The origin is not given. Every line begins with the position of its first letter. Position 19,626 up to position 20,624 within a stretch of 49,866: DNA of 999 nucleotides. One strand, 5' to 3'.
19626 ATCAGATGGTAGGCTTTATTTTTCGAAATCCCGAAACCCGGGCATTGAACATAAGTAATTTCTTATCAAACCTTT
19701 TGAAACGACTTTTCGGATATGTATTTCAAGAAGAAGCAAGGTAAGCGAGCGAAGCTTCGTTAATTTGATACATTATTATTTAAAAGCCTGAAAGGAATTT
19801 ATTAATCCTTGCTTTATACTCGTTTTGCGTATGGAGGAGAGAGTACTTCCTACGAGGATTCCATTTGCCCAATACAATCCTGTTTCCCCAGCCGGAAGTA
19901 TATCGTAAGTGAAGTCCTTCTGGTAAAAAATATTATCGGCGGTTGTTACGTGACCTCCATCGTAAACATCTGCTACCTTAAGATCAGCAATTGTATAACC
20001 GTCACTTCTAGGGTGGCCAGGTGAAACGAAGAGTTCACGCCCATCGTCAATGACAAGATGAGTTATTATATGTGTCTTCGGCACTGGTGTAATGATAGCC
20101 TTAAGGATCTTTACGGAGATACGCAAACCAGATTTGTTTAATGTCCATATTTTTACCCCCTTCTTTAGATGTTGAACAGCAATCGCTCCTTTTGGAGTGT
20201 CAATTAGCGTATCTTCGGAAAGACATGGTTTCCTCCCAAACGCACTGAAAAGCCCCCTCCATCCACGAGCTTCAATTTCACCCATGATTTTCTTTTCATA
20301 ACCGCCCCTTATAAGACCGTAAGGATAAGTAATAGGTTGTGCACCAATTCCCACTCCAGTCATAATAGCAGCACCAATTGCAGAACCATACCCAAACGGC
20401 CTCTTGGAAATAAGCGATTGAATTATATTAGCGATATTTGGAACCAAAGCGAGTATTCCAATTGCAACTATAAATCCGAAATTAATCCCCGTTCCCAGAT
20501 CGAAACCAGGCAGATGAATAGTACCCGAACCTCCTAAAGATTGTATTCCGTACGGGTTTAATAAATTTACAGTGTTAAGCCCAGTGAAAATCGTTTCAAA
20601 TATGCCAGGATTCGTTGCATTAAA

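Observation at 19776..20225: Hint (intein/Hedgehog-like) autoprocessing domain at the C-terminus of the VirB6-like membrane protein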

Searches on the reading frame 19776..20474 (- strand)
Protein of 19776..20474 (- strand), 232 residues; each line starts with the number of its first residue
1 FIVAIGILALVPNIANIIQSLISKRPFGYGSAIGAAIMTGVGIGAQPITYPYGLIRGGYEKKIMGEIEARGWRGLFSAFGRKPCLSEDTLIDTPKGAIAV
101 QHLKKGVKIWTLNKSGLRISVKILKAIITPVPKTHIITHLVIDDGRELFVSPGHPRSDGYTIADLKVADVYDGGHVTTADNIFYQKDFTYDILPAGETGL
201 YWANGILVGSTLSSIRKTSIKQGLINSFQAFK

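Call 47: search_protein_representatives(protein=window:19776-20474:-)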
Query: 232 residues. Proteins with E-value up to 0.001 (for the whole library): 1351; up to 1e-10: 1091; up to 1e-30: 182. The best 150 are listed.
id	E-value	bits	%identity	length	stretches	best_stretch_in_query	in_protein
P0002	1.7e-106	371.0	96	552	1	6-185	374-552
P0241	3.1e-46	173.8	58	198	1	83-212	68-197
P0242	2.1e-45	171.1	61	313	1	84-212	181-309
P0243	2.6e-44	167.5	59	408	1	84-212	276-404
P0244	6.4e-43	163.0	60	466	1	83-212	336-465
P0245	2.0e-42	161.3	57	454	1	83-212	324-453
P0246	1.4e-41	158.5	57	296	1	82-212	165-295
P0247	1.6e-41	158.4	60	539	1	84-212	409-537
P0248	4.8e-40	153.5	53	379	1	81-214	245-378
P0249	3.5e-39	150.7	53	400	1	84-212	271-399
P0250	4.1e-39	150.5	53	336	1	83-212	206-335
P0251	5.5e-39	150.1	52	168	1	84-213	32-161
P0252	1.0e-38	149.2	53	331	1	83-212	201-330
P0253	1.0e-38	149.2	54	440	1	84-212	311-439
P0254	1.1e-38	149.1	51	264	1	79-212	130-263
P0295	5.4e-35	137.0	50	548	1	80-212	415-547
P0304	2.1e-34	135.1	48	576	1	83-212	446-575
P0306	2.3e-34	135.0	50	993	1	80-212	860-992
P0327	2.7e-33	131.5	51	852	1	83-212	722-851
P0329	3.2e-33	131.2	45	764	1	77-213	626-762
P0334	4.9e-33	130.6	49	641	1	81-213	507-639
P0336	5.3e-33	130.5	47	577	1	78-212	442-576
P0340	6.5e-33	130.2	48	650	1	83-212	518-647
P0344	1.0e-32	129.5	49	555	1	79-213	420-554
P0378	1.6e-31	125.7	50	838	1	80-212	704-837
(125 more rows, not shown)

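Call 48: search_protein_families(library=pfam, proteins=[P0306, P0327, P0378, P0329, P0340, P0334, P0304, P0336, P0344, P0295], max_evalue=0.001)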
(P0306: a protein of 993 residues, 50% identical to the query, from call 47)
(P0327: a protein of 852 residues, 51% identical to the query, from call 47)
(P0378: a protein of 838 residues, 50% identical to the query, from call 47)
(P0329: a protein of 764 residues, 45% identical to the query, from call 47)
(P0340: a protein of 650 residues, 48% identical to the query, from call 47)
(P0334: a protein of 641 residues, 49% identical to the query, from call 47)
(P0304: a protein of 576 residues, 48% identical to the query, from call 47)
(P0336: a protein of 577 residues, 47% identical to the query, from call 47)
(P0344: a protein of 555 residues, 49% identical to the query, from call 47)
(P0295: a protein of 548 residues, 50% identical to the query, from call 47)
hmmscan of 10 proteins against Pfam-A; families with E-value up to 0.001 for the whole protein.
P0306 (993 aa): 0 families

P0327 (852 aa): 3 families
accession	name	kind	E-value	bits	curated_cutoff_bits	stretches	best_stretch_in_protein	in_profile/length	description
PF00082.27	Peptidase_S8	-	7e-52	177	21.8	1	194-446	1-286/288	Subtilase family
PF22148.1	Fervidolysin_NPro-like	-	2.7e-09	37.7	21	1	79-145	16-81/81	Fervidolysin N-terminal prodomain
PF13403.11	Hint_2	-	5.9e-06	27.2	28.4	1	722-770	1-45/147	Hint domain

P0378 (838 aa): 0 families

P0329 (764 aa): 3 families
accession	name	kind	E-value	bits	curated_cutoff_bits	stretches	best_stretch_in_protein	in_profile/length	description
PF13229.12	Beta_helix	-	8.2e-09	35.7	25.9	1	2-105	61-156/158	Right handed beta helix region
PF05048.19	NosD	-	2.1e-07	31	23.6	1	24-123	46-139/212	Periplasmic copper-binding protein (NosD)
PF18998.6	Flg_new_2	-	0.00081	19.8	23.6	0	317-349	34-70/73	Divergent InlB B-repeat domain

P0340 (650 aa): 2 families
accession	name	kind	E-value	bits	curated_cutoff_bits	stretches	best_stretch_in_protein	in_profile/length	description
PF03781.23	FGE-sulfatase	-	4.8e-37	128.4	23.3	1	76-291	5-254/255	Sulfatase-modifying factor enzyme 1-like domain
PF13403.11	Hint_2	-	8.8e-07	29.8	28.4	1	519-552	2-35/147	Hint domain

P0334 (641 aa): 3 families
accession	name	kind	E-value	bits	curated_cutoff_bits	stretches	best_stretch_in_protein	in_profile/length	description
PF00656.27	Peptidase_C14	-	4.9e-20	72.7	21.4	1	4-235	2-226/233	Caspase domain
PF13403.11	Hint_2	-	6e-08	33.6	28.4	1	509-547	1-39/147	Hint domain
PF01650.23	Peptidase_C13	-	1.7e-05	24.9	22.8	1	68-170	104-199/258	Peptidase C13 family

P0304 (576 aa): 1 family
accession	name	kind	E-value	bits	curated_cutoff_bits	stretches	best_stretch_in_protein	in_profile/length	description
PF13403.11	Hint_2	-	0.0003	21.6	28.4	1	446-478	1-33/147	Hint domain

P0336 (577 aa): 1 family
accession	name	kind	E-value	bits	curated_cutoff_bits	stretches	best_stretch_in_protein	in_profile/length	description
PF13403.11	Hint_2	-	1.2e-05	26.2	28.4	1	447-498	1-55/147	Hint domain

P0344 (555 aa): 1 family
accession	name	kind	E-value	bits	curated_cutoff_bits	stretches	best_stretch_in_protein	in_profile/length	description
PF13403.11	Hint_2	-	1.6e-06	29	28.4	1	424-467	1-44/147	Hint domain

P0295 (548 aa): 2 families
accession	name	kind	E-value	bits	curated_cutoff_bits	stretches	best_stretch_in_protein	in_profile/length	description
PF13403.11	Hint_2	-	0.0001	23.2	28.4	1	418-449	1-32/147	Hint domain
PF01683.23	EB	-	0.00088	19.7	24.3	1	183-236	1-52/52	EB module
